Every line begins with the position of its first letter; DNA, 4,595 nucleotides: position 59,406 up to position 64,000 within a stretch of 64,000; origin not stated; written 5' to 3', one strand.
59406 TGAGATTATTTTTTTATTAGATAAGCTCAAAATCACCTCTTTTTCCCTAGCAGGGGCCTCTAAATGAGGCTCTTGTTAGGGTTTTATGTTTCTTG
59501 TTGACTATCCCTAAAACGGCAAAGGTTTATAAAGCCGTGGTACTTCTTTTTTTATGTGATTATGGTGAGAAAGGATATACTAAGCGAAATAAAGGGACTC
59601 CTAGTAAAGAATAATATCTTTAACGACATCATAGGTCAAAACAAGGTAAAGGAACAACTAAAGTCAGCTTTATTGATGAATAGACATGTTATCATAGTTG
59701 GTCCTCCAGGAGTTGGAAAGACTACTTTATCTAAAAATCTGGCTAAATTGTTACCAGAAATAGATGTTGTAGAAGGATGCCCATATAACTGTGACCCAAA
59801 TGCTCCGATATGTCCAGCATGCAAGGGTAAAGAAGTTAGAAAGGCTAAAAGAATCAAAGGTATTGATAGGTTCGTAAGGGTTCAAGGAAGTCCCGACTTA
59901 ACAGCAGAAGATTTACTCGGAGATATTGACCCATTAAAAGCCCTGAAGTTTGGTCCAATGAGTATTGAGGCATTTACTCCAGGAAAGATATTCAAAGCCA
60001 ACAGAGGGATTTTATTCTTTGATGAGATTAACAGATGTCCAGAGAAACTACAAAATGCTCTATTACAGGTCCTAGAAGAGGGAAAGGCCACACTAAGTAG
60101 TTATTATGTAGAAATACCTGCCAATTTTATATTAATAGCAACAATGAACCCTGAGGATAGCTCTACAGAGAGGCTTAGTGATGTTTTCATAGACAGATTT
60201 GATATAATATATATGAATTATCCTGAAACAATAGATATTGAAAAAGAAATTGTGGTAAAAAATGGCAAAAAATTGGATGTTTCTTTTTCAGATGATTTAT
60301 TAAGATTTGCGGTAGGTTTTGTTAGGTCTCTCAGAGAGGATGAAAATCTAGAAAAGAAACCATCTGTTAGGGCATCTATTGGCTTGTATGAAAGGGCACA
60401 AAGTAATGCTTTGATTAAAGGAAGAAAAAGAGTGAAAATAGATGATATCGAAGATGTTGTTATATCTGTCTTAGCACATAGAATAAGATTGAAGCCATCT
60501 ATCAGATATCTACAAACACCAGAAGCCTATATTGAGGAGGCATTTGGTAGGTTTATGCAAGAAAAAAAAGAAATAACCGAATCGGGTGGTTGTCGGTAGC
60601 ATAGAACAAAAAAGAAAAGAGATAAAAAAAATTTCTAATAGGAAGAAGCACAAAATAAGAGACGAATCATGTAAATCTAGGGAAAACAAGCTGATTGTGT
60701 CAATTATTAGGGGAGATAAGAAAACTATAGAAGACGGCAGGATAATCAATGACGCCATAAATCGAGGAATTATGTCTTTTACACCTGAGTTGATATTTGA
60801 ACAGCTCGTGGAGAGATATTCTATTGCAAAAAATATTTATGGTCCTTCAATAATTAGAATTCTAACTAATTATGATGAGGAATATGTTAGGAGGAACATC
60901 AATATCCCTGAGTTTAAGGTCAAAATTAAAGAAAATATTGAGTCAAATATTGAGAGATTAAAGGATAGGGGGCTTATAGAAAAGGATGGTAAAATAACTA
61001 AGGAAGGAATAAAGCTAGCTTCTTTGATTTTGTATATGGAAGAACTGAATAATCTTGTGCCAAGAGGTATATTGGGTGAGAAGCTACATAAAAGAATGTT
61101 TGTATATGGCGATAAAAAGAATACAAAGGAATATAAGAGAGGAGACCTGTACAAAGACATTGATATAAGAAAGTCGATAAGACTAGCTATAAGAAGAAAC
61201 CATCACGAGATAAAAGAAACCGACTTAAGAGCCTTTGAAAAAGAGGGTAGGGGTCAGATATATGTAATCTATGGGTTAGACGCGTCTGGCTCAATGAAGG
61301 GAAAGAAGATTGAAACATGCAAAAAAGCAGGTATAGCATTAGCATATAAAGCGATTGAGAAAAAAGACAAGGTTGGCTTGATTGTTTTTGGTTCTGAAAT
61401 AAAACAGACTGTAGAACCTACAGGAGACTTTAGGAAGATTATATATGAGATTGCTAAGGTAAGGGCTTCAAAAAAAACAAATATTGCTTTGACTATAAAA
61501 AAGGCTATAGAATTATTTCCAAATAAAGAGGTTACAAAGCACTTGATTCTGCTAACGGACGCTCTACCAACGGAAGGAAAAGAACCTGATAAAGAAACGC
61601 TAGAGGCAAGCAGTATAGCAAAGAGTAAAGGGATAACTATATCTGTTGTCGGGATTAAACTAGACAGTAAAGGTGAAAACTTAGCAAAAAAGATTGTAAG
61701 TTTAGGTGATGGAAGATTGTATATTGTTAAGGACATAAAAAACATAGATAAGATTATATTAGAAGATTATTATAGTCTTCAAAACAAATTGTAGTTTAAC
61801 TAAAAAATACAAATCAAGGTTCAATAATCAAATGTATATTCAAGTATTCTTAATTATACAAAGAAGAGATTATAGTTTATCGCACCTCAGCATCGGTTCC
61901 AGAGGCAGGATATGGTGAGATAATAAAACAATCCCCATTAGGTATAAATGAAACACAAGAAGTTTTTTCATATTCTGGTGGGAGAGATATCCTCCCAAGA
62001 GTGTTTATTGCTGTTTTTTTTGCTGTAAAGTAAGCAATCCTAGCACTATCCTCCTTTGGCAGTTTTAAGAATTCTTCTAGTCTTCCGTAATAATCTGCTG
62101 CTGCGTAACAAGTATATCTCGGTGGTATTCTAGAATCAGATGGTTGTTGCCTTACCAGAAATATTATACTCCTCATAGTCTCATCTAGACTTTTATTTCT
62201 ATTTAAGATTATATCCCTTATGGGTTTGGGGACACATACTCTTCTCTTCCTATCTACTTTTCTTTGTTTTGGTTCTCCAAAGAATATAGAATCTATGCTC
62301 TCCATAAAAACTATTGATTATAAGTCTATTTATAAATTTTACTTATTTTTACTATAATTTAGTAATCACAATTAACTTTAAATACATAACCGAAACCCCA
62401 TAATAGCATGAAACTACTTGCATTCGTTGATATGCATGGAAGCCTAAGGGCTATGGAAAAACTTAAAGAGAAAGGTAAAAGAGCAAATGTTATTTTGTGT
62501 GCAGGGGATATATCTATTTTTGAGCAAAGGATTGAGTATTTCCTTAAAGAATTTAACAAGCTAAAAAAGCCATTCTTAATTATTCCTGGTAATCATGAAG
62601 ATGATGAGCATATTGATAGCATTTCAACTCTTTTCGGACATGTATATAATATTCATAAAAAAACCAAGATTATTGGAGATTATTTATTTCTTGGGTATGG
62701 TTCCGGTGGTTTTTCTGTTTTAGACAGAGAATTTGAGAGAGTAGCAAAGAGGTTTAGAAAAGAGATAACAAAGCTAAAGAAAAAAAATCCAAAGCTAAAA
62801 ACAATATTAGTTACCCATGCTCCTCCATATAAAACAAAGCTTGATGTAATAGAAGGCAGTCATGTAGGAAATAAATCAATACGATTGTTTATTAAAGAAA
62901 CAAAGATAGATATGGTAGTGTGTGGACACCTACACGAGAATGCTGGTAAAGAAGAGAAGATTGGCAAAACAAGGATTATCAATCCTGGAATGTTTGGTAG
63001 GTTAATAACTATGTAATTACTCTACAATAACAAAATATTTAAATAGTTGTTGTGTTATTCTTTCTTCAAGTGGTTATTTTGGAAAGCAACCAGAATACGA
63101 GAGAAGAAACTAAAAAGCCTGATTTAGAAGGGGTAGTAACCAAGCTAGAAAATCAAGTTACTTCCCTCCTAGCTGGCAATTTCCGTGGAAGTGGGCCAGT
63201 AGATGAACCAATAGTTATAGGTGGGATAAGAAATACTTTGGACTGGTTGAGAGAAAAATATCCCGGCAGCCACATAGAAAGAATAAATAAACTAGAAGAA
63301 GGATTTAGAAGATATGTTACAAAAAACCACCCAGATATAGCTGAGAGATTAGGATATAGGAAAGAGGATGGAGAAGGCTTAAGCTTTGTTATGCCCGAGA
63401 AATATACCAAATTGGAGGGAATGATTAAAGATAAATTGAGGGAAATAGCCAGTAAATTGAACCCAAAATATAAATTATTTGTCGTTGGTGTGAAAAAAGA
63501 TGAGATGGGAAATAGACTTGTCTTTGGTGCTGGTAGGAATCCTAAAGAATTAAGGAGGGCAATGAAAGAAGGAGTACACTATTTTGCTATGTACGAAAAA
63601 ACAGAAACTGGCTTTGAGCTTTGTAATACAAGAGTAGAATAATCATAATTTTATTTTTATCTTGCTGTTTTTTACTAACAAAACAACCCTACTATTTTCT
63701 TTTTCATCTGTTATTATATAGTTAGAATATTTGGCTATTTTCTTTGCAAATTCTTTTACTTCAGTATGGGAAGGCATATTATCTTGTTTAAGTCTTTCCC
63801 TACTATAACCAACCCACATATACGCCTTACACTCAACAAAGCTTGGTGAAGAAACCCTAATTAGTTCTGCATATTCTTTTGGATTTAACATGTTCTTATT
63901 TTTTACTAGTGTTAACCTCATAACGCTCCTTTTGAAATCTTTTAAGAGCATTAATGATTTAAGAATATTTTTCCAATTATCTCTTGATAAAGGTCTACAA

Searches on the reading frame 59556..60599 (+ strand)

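Call 9: search_protein_families(library=pfam, proteins=[window:59556-60599:+])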
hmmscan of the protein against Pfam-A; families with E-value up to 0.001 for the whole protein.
window:59556-60599:+ (347 aa): 20 families
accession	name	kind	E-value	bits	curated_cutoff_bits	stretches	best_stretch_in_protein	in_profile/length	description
PF01078.27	Mg_chelatase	-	7.6e-21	74.9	20.3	2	140-200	97-159/207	Magnesium chelatase, subunit ChlI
PF07728.20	AAA_5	-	1.5e-20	74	22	2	105-215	27-139/139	AAA domain (dynein-related subfamily)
PF07726.17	AAA_3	-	4.5e-19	69.1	27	1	105-215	26-129/131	ATPase family associated with various cellular activities (AAA)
PF00158.32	Sigma54_activat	-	1.8e-11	44.4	20.2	1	142-199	86-143/168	Sigma-54 interaction domain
PF17863.7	AAA_lid_2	-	1.5e-10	41.1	22.7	1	259-316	3-60/74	AAA lid domain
PF20030.5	bpMoxR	-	3.1e-09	36.6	27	1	18-66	7-55/205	MoxR domain in the MoxR-vWA-beta-propeller ternary systems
PF00493.29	MCM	-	5.3e-09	35.9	23.3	0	141-220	113-203/224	MCM P-loop domain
PF08298.17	AAA_PrkA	-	7e-09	35.6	25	1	119-234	202-321/358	PrkA AAA domain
PF07724.20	AAA_2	-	7.8e-09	36.2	27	1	147-203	73-129/166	AAA domain (Cdc48 subfamily)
PF00004.35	AAA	-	1.5e-08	35.6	21.2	0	45-66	1-22/131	ATPase family associated with various cellular activities (AAA)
PF05496.18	RuvB_N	-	4.3e-08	33.5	27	1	20-64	4-55/159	Holliday junction DNA helicase RuvB P-loop domain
PF20720.3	nSTAND3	-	6.6e-07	29.6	27.2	1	30-64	5-39/155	Novel STAND NTPase 3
PF13173.12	AAA_14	-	2.9e-05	24.5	27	0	42-66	2-26/129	AAA domain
PF13238.12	AAA_18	-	3.8e-05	24.6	29.4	1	45-69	1-24/128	AAA domain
PF13401.12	AAA_22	-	0.00011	22.9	27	1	43-72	6-37/130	AAA domain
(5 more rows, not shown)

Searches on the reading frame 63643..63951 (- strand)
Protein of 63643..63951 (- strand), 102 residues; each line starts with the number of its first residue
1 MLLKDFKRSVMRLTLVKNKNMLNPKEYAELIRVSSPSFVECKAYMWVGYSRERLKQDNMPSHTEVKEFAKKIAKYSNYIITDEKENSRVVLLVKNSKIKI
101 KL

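Call 56: search_protein_families(library=pfam, proteins=[window:63643-63951:-], max_evalue=0.0001)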
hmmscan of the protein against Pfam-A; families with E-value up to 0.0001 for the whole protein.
window:63643-63951:- (102 aa): 1 family
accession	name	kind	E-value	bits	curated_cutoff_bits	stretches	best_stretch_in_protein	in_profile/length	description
PF08608.17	Wyosine_form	-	3e-23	82.3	22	1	35-92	3-61/63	Wyosine base formation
